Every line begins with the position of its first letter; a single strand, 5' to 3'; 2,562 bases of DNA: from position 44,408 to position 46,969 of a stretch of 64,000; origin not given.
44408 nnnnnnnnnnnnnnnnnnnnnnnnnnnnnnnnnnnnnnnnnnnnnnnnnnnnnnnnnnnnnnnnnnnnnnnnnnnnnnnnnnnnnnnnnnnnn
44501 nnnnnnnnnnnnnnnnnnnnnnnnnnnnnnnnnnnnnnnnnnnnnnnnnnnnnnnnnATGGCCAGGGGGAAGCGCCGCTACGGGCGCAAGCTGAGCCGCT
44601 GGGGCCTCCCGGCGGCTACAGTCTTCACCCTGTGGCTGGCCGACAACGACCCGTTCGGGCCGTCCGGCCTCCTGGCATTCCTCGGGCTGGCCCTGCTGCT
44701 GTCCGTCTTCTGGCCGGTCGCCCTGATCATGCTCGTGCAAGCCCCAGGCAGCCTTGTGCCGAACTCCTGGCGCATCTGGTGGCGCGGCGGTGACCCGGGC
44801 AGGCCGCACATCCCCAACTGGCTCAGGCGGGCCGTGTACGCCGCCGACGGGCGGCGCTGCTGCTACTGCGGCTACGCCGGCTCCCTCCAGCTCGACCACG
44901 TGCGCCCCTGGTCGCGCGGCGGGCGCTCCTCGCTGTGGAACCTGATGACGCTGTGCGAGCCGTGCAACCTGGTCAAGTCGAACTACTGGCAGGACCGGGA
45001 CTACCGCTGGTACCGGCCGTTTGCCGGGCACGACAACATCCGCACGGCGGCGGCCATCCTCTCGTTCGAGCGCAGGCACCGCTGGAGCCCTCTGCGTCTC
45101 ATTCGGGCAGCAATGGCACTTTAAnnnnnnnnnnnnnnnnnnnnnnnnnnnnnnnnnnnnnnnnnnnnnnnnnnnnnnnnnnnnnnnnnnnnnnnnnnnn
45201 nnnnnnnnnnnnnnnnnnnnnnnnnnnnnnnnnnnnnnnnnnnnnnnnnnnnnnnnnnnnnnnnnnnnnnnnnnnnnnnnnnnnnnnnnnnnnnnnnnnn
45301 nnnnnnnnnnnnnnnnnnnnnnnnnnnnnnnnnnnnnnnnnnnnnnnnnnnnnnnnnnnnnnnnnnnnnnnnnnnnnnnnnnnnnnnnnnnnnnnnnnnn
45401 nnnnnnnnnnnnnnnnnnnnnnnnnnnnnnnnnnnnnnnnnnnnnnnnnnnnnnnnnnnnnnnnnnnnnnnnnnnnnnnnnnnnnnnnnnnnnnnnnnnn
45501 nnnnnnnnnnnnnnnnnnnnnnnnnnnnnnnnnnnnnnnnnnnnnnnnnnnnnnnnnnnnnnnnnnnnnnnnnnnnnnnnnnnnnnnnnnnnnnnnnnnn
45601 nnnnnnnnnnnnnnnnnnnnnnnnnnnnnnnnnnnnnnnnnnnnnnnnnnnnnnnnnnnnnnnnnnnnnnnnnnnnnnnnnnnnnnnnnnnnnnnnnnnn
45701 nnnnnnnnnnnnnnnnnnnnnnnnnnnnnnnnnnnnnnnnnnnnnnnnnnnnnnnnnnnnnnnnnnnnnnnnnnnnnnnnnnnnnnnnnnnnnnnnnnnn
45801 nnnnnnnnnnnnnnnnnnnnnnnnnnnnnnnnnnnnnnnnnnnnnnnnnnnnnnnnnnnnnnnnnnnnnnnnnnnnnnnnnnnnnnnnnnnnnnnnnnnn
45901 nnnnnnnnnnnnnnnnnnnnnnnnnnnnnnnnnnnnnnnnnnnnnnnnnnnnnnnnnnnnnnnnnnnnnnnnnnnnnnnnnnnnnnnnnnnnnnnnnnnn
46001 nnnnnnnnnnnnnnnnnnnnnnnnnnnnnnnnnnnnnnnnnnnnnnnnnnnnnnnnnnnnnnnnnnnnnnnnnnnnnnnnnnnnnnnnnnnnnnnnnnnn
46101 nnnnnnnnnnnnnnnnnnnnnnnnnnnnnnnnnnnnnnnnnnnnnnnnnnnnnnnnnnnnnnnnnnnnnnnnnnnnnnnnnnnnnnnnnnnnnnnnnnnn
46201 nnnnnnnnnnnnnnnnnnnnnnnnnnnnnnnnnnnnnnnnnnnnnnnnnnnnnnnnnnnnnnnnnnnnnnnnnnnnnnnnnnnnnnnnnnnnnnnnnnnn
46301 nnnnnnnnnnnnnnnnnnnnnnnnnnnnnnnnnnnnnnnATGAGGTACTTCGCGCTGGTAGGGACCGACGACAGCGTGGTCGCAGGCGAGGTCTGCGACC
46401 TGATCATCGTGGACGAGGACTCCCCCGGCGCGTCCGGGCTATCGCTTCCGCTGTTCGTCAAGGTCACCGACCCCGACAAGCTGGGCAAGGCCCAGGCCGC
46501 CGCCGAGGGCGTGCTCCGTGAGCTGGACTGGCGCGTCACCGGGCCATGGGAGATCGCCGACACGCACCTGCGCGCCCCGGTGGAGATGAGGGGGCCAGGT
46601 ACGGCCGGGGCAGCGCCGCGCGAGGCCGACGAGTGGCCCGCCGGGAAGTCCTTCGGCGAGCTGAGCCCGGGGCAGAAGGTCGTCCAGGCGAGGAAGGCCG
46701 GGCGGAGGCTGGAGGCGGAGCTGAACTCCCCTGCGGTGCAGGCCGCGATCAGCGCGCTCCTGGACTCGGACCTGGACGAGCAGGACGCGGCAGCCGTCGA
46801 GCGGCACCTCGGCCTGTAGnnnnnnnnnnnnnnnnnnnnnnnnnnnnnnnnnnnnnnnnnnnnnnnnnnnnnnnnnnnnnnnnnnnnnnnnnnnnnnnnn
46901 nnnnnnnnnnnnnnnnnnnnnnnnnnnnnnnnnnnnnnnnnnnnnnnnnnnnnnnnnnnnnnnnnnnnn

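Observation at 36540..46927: Terminator - motif - conserved leader cassettes, including two near-identical 60-nt copies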

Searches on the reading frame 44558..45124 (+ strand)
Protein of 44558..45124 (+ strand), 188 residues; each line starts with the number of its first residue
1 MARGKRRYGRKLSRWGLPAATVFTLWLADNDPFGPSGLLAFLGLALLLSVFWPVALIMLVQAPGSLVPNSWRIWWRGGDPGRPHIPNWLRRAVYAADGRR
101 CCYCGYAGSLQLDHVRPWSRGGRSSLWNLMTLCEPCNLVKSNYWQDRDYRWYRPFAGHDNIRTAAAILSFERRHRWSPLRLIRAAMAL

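Call 20: search_protein_families(library=pfam, proteins=[window:44558-45124:+], max_evalue=0.01)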
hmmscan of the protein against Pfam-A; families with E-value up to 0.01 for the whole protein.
window:44558-45124:+ (188 aa): 3 families
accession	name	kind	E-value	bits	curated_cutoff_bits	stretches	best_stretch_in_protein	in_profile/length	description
PF01844.29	HNH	-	2.3e-10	40.9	21.4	1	101-142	1-46/47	HNH endonuclease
PF14279.12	HNH_5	-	1.9e-07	31.3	27.5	1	101-143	1-46/56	HNH endonuclease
PF13395.12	HNH_4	-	0.0034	17.8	22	1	109-143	17-51/54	HNH endonuclease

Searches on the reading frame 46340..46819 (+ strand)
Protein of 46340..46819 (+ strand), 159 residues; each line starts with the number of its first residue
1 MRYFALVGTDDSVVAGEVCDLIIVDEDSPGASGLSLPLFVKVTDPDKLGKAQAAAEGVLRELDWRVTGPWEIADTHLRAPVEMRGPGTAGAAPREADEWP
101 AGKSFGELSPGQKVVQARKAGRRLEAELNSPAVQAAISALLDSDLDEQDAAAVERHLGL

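Call 21: search_protein_families(library=pfam, proteins=[window:46340-46819:+], max_evalue=0.01)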
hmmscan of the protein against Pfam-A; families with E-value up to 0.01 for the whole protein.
window:46340-46819:+ (159 aa): 1 family
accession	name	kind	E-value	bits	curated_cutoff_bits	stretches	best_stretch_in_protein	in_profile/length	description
PF13490.11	zf-HC2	-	4.3e-05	24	22.2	1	133-157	4-28/35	Putative zinc-finger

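Call 54: find_related_loci(query=window:46340-46819:+, collection=viral_contigs, flank=4000)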
Query window:46340-46819:+ (159 aa) in viral_contigs; peptide patterns used: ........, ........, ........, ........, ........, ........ (x = any residue, [..] = any of these).
58 stretches matched a pattern, but none encodes a relative of the query by tblastn (E <= 1e-3).
